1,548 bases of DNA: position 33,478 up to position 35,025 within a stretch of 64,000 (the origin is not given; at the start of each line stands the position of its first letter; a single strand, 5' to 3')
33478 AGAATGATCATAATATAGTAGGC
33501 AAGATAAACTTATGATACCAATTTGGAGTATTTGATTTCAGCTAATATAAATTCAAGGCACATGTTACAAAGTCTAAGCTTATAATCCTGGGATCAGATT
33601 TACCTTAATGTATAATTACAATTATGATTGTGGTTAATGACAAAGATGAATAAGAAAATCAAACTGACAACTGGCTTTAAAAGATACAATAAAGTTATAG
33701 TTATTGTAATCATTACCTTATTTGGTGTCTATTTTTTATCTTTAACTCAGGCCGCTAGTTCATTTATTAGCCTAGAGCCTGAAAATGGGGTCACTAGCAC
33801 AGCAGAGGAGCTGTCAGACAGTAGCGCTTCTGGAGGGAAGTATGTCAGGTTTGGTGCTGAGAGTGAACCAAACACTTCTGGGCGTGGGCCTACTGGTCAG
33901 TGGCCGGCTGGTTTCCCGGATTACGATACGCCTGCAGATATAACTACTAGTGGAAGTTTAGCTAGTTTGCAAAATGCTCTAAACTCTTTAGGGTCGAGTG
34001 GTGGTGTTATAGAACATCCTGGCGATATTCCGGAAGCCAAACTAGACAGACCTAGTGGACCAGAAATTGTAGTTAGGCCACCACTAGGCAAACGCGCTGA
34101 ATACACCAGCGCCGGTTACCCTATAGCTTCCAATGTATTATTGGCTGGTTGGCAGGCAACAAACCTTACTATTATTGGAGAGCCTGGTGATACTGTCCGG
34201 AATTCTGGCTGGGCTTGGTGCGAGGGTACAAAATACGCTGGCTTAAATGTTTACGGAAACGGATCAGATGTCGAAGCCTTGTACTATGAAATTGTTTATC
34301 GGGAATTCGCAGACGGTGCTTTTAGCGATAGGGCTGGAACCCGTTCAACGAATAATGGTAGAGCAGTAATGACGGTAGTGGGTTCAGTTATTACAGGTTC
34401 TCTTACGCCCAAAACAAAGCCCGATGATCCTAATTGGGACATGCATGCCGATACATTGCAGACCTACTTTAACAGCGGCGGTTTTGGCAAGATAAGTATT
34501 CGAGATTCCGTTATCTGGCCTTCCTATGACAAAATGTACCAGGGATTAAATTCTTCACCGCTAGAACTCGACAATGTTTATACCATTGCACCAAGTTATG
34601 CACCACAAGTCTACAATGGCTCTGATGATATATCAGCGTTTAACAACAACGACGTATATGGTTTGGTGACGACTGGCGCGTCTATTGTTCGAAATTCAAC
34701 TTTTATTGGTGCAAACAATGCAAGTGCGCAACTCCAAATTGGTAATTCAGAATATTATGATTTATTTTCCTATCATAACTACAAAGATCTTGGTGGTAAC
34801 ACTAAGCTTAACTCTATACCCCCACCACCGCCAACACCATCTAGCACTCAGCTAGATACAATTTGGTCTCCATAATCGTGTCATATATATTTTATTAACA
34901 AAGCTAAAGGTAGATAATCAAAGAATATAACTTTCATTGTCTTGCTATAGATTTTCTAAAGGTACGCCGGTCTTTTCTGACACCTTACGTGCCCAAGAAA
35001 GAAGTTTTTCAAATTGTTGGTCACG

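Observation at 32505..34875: Shared ~30-aa post-signal module (I/L)(E/Q)PE(D/Q/N)G...(S/T)ASG(G/N)xY(V/I)(Q/R)F on four otherwise different secreted proteins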

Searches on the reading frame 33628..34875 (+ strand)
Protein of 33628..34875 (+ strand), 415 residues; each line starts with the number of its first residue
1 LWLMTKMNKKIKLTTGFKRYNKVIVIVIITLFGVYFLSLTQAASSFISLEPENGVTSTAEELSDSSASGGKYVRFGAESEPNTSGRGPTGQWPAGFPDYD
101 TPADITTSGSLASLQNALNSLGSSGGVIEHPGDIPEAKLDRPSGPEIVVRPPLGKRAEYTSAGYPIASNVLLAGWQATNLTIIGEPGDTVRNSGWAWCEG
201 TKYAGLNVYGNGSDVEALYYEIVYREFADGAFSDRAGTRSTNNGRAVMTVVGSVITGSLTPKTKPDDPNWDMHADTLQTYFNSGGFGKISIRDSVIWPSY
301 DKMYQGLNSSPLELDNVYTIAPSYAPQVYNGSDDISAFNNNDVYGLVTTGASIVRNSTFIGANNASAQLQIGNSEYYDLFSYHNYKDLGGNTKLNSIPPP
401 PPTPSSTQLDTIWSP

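Call 4: search_protein_families(library=pfam, proteins=[window:33628-34875:+], max_evalue=1)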
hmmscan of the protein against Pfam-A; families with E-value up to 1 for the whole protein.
window:33628-34875:+ (415 aa): 0 families

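Call 7: search_protein_families(library=ncbifam, proteins=[window:33628-34875:+], max_evalue=1)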
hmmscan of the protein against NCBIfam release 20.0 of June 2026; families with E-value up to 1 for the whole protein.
window:33628-34875:+ (415 aa): 0 families

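Call 18: find_homologous_proteins(query=window:33646-34875:+, max_evalue=0.01)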
Query window:33646-34875:+ (409 aa): 17 proteins with E <= 0.01 among 5698 candidates.
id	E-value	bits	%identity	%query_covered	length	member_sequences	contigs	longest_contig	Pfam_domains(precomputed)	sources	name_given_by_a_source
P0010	2.2e-273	924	100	100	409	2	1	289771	-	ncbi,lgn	-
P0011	1.5e-130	454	71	68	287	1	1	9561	-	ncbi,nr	ncbi:hypothetical protein KC950_03565, partial [Candidatus Saccharibacteria bacterium]|nr:hypothetic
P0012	1.8e-107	378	49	100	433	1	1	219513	-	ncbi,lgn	-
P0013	1.4e-71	260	46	81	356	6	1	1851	-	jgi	-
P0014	1.1e-62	231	42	80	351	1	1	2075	-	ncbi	ncbi:MAG: hypothetical protein WBM46_18395, partial [Polyangiales bacterium]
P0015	9.3e-62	228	40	95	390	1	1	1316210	-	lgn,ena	-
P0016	2.4e-61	226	44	81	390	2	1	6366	-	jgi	-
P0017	1.0e-57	214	44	82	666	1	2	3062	-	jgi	jgi:hypothetical protein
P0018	3.3e-57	213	37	94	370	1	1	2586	-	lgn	-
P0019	7.3e-46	175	40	79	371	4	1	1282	-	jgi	jgi:hypothetical protein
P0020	1.5e-41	161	39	82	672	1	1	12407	-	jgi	jgi:hypothetical protein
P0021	1.9e-41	161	37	82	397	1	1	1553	-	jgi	-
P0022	4.0e-38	150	36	82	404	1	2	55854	-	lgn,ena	-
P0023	1.1e-37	148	38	81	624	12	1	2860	-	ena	-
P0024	1.1e-36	145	35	71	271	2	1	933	-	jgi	jgi:hypothetical protein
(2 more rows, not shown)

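Call 33: predict_structure(alignment_id=A4)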
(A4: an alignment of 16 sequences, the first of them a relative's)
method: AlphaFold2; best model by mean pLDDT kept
length: 409 residues; sequences in the alignment: 16
mean_pLDDT: 79.2   pTM: 0.78
mean pLDDT of the five models: 79.2, 78.1, 77.4, 76.9, 76.3
residues with pLDDT >= 90: 215; 70-90: 89; 50-70: 41; < 50: 64
segments of 3 or more residues with pLDDT < 50: 1-13, 29-77
pLDDT, mean of each block of 10 residues (from residue 1): 42 53 54 32 26 24 26 44 91 94 96 95 94 88 91 80 93 90 93 91 94 95 81 94 97 75 74 92 97 91 86 94 89 73 92 90 93 76 94 90 80
secondary structure, 60 per line:
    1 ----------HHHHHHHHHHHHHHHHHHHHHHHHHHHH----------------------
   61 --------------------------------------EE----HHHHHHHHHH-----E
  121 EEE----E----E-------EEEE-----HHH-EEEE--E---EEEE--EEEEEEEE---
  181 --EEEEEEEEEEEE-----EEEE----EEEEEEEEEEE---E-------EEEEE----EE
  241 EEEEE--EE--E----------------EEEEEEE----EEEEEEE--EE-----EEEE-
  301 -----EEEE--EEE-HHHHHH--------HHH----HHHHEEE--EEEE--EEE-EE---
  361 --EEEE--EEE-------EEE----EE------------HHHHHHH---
elements in order: H11-38 H105-114 E120-123 E141-144 E154-157 E164-167 E170-177 E183-194 E200-203 E208-218 E230-234 E239-245 E269-275 E280-286 E296-299 E306-309 E312-314 H316-321 H337-340 E341-343 E346-349 E352-354 E363-366 E369-371 E379-381 H400-406
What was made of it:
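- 33853..34875 (+): p33628 short linker and right-handed parallel beta-helix body, starting at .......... AF2 body pLDDT ~90, residues 29-77 below 50 (call 33).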

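Call 36: fold_search(model_id=the predicted structure, library=pdb)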
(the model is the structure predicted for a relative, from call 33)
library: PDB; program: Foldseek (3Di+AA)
matches with E <= 10: 335; with E <= 0.001: 0
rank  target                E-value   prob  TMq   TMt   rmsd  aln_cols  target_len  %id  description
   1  1ru4                  1.6e-03  1.00  0.33  0.34  10.7       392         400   11  Crystal structure of pectate lyase Pel9A (released 2004-04-13)
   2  5c1c                  3.6e-03  0.60  0.18  0.23  13.9       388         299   11  Crystal Structure of the Pectin Methylesterase from Aspergillus niger in Deglycosylated Form (released 2015-07-01)
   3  2pyg_A                5.0e-03  0.54  0.19  0.20  15.3       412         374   11  Azotobacter vinelandii Mannuronan C-5 epimerase AlgE4 A-module (released 2008-05-27)
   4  7c7d_A                5.5e-03  0.90  0.28  0.22  11.2       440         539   11  Crystal structure of the catalytic unit of thermostable GH87 alpha-1,3-glucanase from Streptomyces thermodiastaticus s (released 2020-11-11)
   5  6qps_B                8.5e-03  0.72  0.26  0.24  14.4       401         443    8  Structural characterization of a mannuronic acid specific polysaccharide family 6 lyase enzyme from human gut microbio (released 2019-09-25)
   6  2pyg_B                8.5e-03  0.33  0.17  0.18  16.6       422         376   11  Azotobacter vinelandii Mannuronan C-5 epimerase AlgE4 A-module (released 2008-05-27)
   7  6f7k_B                8.9e-03  0.75  0.26  0.21  12.2       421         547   11  Crystal structure of Dettilon tailspike protein (gp208) (released 2018-12-19)
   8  5lw3                  8.9e-03  0.44  0.18  0.19  14.2       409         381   10  Azotobacter vinelandii Mannuronan C-5 epimerase AlgE6 A-module (released 2017-10-25)
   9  7xzb_A                1.1e-02  0.75  0.26  0.25  11.6       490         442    8  Mutant (Y242A) of the N-terminal domain of fucoidan lyase FdlA (released 2022-09-28)
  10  5olq_A                1.3e-02  0.87  0.28  0.27  11.3       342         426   12  Rhamnogalacturonan lyase (released 2017-11-29)
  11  5c1e                  1.3e-02  0.60  0.22  0.28  13.4       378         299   11  Crystal Structure of the Pectin Methylesterase from Aspergillus niger in Penultimately Deglycosylated Form (N-acetylgluc (released 2015-07-01)
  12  9qrm_B                1.4e-02  0.57  0.23  0.18  12.1       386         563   12  X-ray structure of Kp32gp38 in complex with K21 pyr5 (released 2025-09-03)
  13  9j4l_B                1.6e-02  0.35  0.20  0.20  16.6       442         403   10  Crystal structure of GH9l Inulin fructotransferases (IFTase) (released 2024-09-04)
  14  6kfn                  2.0e-02  0.77  0.27  0.34  12.3       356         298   13  Crystal structure of alginate lyase from Paenibacillus sp. str. FPU-7 (released 2019-10-30)
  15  2pyh_B                2.3e-02  0.21  0.17  0.18  15.0       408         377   11  Azotobacter vinelandii Mannuronan C-5 epimerase AlgE4 A-module complexed with mannuronan trisaccharide (released 2008-05-27)
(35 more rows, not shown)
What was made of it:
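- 33853..34875 (+): Foldseek matches Pel9A, PL6 lyases and tailspikes (call 36).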
